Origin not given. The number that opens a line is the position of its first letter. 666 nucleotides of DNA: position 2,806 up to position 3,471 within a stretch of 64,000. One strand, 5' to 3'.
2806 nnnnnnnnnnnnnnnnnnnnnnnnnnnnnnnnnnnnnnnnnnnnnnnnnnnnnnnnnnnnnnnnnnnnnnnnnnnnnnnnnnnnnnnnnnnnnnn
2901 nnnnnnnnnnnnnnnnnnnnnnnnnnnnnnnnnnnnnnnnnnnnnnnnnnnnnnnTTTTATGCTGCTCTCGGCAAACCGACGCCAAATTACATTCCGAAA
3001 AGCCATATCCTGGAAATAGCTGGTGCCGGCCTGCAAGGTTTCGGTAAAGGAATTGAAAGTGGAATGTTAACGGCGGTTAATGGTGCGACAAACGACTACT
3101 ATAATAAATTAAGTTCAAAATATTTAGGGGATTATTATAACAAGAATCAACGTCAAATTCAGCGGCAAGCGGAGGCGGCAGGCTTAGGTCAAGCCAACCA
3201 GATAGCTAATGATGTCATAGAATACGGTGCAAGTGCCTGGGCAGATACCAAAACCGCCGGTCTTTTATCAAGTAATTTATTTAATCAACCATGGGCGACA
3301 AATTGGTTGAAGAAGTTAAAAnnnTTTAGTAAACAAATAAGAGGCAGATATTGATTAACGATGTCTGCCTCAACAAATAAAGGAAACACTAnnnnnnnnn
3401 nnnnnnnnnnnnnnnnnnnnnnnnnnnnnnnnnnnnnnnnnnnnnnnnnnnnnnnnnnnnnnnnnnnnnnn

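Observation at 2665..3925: Toxin B: candidate membrane-targeting glycine-zipper toxin with a polytopic immunity protein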

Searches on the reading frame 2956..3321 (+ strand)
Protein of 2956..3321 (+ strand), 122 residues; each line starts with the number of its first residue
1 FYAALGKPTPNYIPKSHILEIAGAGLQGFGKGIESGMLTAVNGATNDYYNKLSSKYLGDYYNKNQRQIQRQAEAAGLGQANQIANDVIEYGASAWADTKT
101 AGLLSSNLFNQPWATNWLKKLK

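Call 20: find_homologous_proteins(query=A3, max_evalue=0.01)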
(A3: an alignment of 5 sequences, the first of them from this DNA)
Query A3 (5 sequences) (122 aa, profile of the alignment): 24 proteins with E <= 0.01 among 4428 candidates.
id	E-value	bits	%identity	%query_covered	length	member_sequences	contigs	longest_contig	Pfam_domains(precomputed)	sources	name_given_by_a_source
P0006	3.3e-58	213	70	100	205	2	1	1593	-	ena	-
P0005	8.2e-58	212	69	100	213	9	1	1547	-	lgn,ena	-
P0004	1.8e-56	207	99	100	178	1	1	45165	-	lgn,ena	-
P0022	1.6e-42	162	36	73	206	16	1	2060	-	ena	-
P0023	6.7e-41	157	35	73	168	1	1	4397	-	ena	-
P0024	4.2e-38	148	30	66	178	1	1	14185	-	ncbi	-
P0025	4.1e-34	135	100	70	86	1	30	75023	-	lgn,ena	-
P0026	3.8e-29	119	32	71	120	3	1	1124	-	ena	-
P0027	9.4e-28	115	32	71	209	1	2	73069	-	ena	-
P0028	5.2e-27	112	24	84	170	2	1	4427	-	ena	-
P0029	6.8e-27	112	31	71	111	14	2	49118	-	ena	-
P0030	7.1e-26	109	30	75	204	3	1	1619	-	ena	-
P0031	7.5e-26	109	29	75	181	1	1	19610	-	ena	-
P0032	1.0e-25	108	32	72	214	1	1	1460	-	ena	-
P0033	1.9e-25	107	26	70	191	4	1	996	-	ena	-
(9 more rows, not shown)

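Call 29: search_protein_representatives(alignment_id=A4)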
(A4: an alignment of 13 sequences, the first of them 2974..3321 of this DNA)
Query: 13 sequences, 105 profile positions. Proteins with E-value up to 0.001 (for the whole library): 89; up to 1e-10: 51; up to 1e-30: 7. The best 89 are listed.
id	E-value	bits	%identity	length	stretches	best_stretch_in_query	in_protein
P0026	1.9e-40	153.4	-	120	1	1-105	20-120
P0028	3.8e-40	152.5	-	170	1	5-105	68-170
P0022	1.7e-38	147.2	-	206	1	2-105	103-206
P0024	6.4e-37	142.1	-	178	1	5-99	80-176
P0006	7.0e-36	138.8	-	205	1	1-105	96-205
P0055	7.6e-36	138.7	-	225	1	5-105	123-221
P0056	2.6e-33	130.5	-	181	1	7-104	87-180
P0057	3.1e-24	101.4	-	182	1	7-86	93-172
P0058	6.9e-22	93.8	-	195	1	7-97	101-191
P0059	6.2e-20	87.5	-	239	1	5-104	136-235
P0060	1.5e-18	83.1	-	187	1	7-92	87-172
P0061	1.6e-18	83.0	-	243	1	3-92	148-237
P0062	2.5e-18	82.3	-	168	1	5-62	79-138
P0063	4.1e-18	81.7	-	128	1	4-82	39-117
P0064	4.1e-18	81.7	-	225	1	3-82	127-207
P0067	3.6e-17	78.6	-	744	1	8-83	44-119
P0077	7.0e-15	71.3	-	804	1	9-85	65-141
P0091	6.6e-12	61.7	-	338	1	5-93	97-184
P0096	2.0e-11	60.2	-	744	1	9-84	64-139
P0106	1.6e-09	54.1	-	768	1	7-76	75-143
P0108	4.1e-09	52.7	-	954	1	3-82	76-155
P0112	4.1e-08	49.5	-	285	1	18-96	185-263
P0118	7.1e-07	45.5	-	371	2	7-79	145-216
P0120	3.2e-06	43.4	-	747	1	9-77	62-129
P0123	1.0e-05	41.8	-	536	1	5-80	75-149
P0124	1.4e-05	41.3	-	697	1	8-92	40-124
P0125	3.5e-05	40.1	-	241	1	5-61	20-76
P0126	7.9e-05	39.0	-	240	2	17-97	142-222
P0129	1.2e-04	38.4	-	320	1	8-95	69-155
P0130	1.7e-04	37.9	-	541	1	16-84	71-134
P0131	2.2e-04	37.6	-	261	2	6-42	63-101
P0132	2.9e-04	37.1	-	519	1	9-84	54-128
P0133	3.6e-04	36.9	-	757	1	9-85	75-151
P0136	7.5e-04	35.8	-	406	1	19-86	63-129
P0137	8.5e-04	35.6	-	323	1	7-94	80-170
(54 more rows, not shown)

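Call 31: search_protein_families(library=pfam, proteins=[P0067, P0077, P0096, P0106, P0108, P0120, P0124, P0133, P0123, P0130], max_evalue=0.01)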
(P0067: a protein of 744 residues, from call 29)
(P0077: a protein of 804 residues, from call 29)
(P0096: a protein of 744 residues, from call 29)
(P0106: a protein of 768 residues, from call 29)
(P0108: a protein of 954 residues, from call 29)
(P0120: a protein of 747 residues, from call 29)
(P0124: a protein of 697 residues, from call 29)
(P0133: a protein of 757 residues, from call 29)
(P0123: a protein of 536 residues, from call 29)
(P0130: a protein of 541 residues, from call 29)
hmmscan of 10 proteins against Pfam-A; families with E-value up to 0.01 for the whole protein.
P0067 (744 aa): 1 family
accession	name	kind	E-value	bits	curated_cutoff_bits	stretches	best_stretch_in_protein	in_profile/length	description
PF18760.7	ART-PolyVal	-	7.9e-22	79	31.2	1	308-456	1-136/140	ADP-Ribosyltransferase in polyvalent proteins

P0077 (804 aa): 0 families

P0096 (744 aa): 1 family
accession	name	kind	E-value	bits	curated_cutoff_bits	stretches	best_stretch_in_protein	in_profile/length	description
PF18810.6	PBECR2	-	0.0033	18.1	27.1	1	348-426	39-115/120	phage-Barnase-EndoU-ColicinE5/D-RelE like nuclease2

P0106 (768 aa): 0 families

P0108 (954 aa): 1 family
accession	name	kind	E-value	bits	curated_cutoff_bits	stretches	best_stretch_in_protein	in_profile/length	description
PF18760.7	ART-PolyVal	-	4.5e-16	60.3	31.2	2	372-459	1-83/140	ADP-Ribosyltransferase in polyvalent proteins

P0120 (747 aa): 0 families

P0124 (697 aa): 0 families

P0133 (757 aa): 1 family
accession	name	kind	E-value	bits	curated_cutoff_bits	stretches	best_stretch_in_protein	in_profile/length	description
PF18810.6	PBECR2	-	0.0079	16.9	27.1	0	353-439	39-114/120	phage-Barnase-EndoU-ColicinE5/D-RelE like nuclease2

P0123 (536 aa): 0 families

P0130 (541 aa): 0 families

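Call 32: search_protein_families(library=phrogs, proteins=[P0067, P0077, P0096, P0106, P0108, P0124, P0026, P0028], max_evalue=0.01)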
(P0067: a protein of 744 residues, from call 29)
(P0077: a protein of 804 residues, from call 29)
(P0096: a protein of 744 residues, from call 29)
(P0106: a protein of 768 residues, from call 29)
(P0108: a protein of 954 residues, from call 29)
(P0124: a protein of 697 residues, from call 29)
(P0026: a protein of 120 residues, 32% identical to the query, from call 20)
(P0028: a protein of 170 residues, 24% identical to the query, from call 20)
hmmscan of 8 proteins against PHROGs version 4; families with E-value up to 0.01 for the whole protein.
P0067 (744 aa): 1 family
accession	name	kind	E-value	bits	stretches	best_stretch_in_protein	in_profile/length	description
phrog_21376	-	unknown function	5.2e-24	84.8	1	292-518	526-738/1664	-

P0077 (804 aa): 0 families

P0096 (744 aa): 0 families

P0106 (768 aa): 1 family
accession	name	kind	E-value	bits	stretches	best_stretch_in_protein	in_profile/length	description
phrog_10691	-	unknown function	1e-08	33.1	1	2-48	5-51/3925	-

P0108 (954 aa): 3 families
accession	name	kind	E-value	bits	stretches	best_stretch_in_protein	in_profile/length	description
phrog_5880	-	unknown function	7.1e-27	95.3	1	679-874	363-561/661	-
phrog_21376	-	unknown function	5.7e-14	51.5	1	237-652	418-679/1664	-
phrog_25279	-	unknown function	0.007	17.3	0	609-647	146-185/199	-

P0124 (697 aa): 0 families

P0026 (120 aa): 0 families

P0028 (170 aa): 0 families

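Call 42: find_encoding_contigs(protein=P0091, flank=5000, max_places=3)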
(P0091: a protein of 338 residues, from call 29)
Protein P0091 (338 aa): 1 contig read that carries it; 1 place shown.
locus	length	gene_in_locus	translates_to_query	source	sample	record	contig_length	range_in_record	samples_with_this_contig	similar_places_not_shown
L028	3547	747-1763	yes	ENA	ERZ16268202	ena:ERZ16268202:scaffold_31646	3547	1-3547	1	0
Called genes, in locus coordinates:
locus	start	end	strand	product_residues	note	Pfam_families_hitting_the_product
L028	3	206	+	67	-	?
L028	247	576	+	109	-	PF12599:DUF3768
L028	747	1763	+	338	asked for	-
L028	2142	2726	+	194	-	PF00589:Phage_integrase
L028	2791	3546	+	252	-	?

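Call 45: find_encoding_contigs(protein=P0077, flank=10000, max_places=2)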
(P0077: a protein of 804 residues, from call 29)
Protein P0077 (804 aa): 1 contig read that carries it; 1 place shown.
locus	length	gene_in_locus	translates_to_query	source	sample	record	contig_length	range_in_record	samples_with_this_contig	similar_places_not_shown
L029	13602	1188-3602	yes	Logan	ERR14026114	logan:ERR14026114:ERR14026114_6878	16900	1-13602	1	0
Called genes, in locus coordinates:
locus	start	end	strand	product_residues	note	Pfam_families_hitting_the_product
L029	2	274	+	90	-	?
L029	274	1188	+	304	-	-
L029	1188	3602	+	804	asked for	-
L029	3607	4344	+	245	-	PF05662:YadA_stalk, PF07484:Collar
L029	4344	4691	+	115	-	PF10651:BppU_N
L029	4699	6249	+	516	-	PF21882:Gp53-like_C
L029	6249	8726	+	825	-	-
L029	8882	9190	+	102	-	-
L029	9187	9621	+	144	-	PF00959:Phage_lysozyme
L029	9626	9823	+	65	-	-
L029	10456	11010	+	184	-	-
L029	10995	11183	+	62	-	-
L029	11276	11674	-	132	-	-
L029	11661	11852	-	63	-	-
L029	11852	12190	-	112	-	PF03819:MazG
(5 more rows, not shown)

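Call 52: search_solved_structures(query=A4, max_evalue=10)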
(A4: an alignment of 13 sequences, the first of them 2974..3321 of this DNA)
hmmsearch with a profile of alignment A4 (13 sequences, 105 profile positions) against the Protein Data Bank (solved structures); distinct sequences matched with E-value up to 10: 7.
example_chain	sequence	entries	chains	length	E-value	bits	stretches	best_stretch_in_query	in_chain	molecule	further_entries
3qgb_A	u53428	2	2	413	0.042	17.3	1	46-93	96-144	Fem-3 mRNA-binding factor 2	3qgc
6noh_A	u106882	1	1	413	0.37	14.3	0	46-92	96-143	Fem-3 mRNA-binding factor 2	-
6nof_A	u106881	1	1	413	0.37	14.3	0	46-92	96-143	Fem-3 mRNA-binding factor 2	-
6noc_A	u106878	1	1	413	0.38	14.3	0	46-92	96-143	Fem-3 mRNA-binding factor 2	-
3k5q_A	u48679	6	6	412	0.39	14.2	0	46-92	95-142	Fem-3 mRNA-binding factor 2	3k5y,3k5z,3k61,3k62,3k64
3qg9_A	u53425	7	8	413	0.4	14.2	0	46-92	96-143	Fem-3 mRNA-binding factor 2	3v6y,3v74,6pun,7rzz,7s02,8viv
8sj7_A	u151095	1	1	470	0.62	13.5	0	46-92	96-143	Fem-3 mRNA-binding factor 2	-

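Call 58: find_related_loci(query=A4, collection=viral_contigs, flank=6000)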
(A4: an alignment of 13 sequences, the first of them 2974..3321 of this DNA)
Query A4 (116 aa) in viral_contigs; peptide patterns used: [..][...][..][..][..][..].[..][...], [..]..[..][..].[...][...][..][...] (x = any residue, [..] = any of these).
136 stretches matched a pattern, but none encodes a relative of the query by tblastn (E <= 1e-3).

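Call 59: find_related_loci(query=P0077, collection=viral_contigs, flank=8000)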
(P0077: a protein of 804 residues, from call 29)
Query P0077 (804 aa) in viral_contigs; peptide patterns used: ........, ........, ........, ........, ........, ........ (x = any residue, [..] = any of these).
5 stretches matched a pattern, but none encodes a relative of the query by tblastn (E <= 1e-3).
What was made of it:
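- Tried and rejected: Scans of viral_contigs with the module profile and with phage-type P0077 gave no confirmed locus (calls 58, 59).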

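Call 60: search_dna_similar(query=P0077, collection=phages, mode=protein, max_evalue=0.001, max_rows=15)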
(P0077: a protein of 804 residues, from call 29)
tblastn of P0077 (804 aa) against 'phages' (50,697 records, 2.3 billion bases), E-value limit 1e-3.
No match.

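Call 61: search_dna_similar(query=P0106, collection=phages, mode=protein, max_evalue=0.001, max_rows=15)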
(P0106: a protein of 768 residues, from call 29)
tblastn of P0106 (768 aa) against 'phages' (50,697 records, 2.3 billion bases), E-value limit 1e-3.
Records with a match: 21; places in all: 21; records where one place covers at least 80% of the query: 0.
Best place of each record, by identity: 60-80% 1; <60% 20.
By first word of the organism name: Vibrio 15; Shewanella 2; Thalassomonas 2; Bacteriophage 1; Ruegeria 1.
By host as written in the record: Vibrio crassostreae 10; - 2; Shewanella inventionis KX27 2; Vibrio tasmaniensis 2; Thalassomonas loyana LMG 22536 2; Vibrio alginolyticus 1; Vibrio sp. 1; Ruegeria mobilis 1.
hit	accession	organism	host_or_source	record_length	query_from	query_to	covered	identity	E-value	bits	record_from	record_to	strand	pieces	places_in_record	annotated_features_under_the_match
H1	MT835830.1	Bacteriophage sp.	human fecal samples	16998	300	464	21%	32.7%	2e-10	71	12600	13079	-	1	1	record has no annotation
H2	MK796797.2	Shewanella phage X14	Shewanella inventionis KX27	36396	3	70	9%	45.6%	1e-6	59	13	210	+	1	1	DNA methylase subunit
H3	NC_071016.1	Shewanella phage X14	Shewanella inventionis KX27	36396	3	70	9%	45.6%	1e-6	59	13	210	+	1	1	DNA methylase subunit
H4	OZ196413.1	Vibrio phage D478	Seawater and oysters mix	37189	3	70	9%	42.6%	3e-6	57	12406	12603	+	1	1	hypothetical protein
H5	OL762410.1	Vibrio phage vB_ValP_FGH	Vibrio alginolyticus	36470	3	44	5%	61.9%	3e-8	64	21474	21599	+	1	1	hypothetical protein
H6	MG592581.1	Vibrio phage 1.211.A._10N.222.52.F11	Vibrio tasmaniensis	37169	3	54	7%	50.0%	2e-6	58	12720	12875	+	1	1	N-6 adenine-specific DNA methylase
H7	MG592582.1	Vibrio phage 1.211.B._10N.222.52.F11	Vibrio tasmaniensis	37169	3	54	7%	50.0%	2e-6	58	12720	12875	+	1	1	N-6 adenine-specific DNA methylase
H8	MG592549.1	Vibrio phage 1.183.O._10N.286.48.B7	Vibrio sp.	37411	3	45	6%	58.1%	2e-7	61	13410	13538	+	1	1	coil containing protein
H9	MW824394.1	Vibrio phage 41E34.2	Vibrio crassostreae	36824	3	54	7%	46.2%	1e-5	56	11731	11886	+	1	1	putative methyltransferase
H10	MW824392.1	Vibrio phage 34E29.1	Vibrio crassostreae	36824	3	54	7%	46.2%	1e-5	56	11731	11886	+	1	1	hypothetical protein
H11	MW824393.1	Vibrio phage 36E38.1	Vibrio crassostreae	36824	3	54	7%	46.2%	1e-5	56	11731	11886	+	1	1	hypothetical protein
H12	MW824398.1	Vibrio phage 44E38.1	Vibrio crassostreae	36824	3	54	7%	46.2%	1e-5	56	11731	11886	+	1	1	N-6 adenine-specific DNA methylase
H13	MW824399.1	Vibrio phage 44E38.2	Vibrio crassostreae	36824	3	54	7%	46.2%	1e-5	56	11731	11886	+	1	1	hypothetical protein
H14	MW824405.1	Vibrio phage 75E35.1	Vibrio crassostreae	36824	3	54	7%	46.2%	1e-5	56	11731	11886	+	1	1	hypothetical protein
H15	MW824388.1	Vibrio phage 24E30.2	Vibrio crassostreae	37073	3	54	7%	46.2%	1e-5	56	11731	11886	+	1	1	hypothetical protein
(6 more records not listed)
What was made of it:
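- Closest known: Phage and plasmid 'polyvalent proteins'. Same: One lies in a phage tail and baseplate gene block (calls 31, 32, 45, 61).
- The module is shared with phage virion-type proteins (calls 31, 45, 61).
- Tried and rejected: The module itself did not match (call 61).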

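Call 64: find_encoding_contigs(protein=P0027, flank=4000, max_places=2)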
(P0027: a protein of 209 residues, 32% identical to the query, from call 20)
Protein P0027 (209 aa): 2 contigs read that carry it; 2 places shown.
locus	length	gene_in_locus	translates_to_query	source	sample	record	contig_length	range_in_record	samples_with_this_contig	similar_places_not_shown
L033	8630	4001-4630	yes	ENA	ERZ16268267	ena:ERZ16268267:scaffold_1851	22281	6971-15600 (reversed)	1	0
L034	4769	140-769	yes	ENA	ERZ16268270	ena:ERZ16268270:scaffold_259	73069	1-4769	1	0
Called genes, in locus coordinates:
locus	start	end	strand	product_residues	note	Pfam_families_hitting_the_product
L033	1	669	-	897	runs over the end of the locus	-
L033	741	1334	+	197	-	PF02622:DUF179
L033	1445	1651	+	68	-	-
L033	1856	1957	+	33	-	-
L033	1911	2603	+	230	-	PF00277:SAA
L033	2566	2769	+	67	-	-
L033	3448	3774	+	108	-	PF00893:Multi_Drug_Res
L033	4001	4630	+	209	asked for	-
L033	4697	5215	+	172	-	-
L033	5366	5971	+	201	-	PF05838:Glyco_hydro_108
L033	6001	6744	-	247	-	-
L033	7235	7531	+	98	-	-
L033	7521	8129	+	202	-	-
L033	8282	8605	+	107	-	-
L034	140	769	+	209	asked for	-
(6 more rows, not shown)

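Call 65: find_encoding_contigs(protein=P0059, flank=4000, max_places=2)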
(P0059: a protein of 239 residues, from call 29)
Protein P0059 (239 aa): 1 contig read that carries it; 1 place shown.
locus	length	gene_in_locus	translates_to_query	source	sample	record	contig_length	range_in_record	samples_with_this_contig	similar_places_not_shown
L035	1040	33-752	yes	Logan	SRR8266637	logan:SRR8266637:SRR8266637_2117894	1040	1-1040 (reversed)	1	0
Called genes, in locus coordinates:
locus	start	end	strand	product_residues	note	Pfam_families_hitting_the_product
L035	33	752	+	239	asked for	-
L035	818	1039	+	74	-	?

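Call 66: find_encoding_contigs(protein=P0064, flank=4000, max_places=2)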
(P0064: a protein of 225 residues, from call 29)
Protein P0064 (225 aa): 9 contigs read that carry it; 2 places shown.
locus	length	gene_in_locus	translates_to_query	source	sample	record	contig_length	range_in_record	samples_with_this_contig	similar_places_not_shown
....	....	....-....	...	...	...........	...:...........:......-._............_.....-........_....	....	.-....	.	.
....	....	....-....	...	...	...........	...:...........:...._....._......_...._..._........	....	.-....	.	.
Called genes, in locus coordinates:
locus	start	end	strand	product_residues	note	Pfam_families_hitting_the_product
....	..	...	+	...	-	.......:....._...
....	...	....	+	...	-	-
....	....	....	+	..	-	-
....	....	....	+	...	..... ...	-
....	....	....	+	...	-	-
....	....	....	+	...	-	-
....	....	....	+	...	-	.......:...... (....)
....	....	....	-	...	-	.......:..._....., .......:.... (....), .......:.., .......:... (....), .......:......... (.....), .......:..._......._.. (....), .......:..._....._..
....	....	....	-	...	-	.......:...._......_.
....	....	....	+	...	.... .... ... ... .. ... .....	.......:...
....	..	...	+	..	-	-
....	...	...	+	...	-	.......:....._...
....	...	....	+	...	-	-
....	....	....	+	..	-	-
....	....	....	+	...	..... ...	-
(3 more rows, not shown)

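Call 92: search_protein_families(library=pfam, alignment_id=A8, max_evalue=0.001)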
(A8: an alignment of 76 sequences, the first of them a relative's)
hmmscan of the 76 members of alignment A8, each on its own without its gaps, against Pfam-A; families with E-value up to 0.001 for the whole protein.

A. member 1, P0055 (225 aa): 0 families

B. families by the number of members that match (of 76 scanned): 3 families
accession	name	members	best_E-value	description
PF18760.7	ART-PolyVal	2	7.9e-22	ADP-Ribosyltransferase in polyvalent proteins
PF18809.6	PBECR1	1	9.7e-15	phage-Barnase-EndoU-ColicinE5/D-RelE like nuclease1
PF00277.23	SAA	1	1.1e-13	Serum amyloid A protein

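Call 93: search_protein_families(library=pfam, proteins=[P0091, P0118, P0125, P0129, P0131, P0136, P0137, P0126, P0112, P0132], max_evalue=0.01)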
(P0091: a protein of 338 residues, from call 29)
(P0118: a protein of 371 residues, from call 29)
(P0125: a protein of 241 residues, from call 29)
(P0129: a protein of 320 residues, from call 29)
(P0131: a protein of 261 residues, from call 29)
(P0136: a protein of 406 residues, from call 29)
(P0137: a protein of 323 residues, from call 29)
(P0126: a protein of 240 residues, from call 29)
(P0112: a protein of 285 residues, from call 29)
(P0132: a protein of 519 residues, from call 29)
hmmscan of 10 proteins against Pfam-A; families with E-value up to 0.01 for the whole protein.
P0091 (338 aa): 0 families

P0118 (371 aa): 0 families

P0125 (241 aa): 1 family
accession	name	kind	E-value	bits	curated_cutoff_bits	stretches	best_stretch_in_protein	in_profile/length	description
PF21727.2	DUF6863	-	0.0084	16.7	27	0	81-132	11-60/123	Family of unknown function (DUF6863)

P0129 (320 aa): 0 families

P0131 (261 aa): 1 family
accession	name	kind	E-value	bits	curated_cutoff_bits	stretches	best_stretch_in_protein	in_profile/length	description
PF00277.23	SAA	-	1.1e-13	51.9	30.8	1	162-239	7-86/102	Serum amyloid A protein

P0136 (406 aa): 1 family
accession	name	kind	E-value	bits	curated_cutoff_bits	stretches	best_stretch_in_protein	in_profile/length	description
PF18809.6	PBECR1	-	9.7e-15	55.4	27.6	1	252-344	1-100/104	phage-Barnase-EndoU-ColicinE5/D-RelE like nuclease1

P0137 (323 aa): 0 families

P0126 (240 aa): 0 families

P0112 (285 aa): 0 families

P0132 (519 aa): 0 families
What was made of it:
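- Closest known: N-terminal glycine zipper of the Agrobacterium T6SS DNase Tde1. Same: This parallels the module-plus-PBECR1 (P0136) and module-plus-ART proteins found here (calls 31, 93).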

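Call 96: find_encoding_contigs(protein=P0137, flank=5000, max_places=3)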
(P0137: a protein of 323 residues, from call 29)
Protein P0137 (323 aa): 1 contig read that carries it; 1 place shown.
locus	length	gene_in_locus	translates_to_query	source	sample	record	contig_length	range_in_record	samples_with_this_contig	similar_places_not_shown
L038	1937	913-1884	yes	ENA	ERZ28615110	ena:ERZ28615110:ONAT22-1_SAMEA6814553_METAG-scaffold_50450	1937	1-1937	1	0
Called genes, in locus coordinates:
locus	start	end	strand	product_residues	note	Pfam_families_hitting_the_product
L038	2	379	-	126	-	?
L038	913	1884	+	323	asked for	-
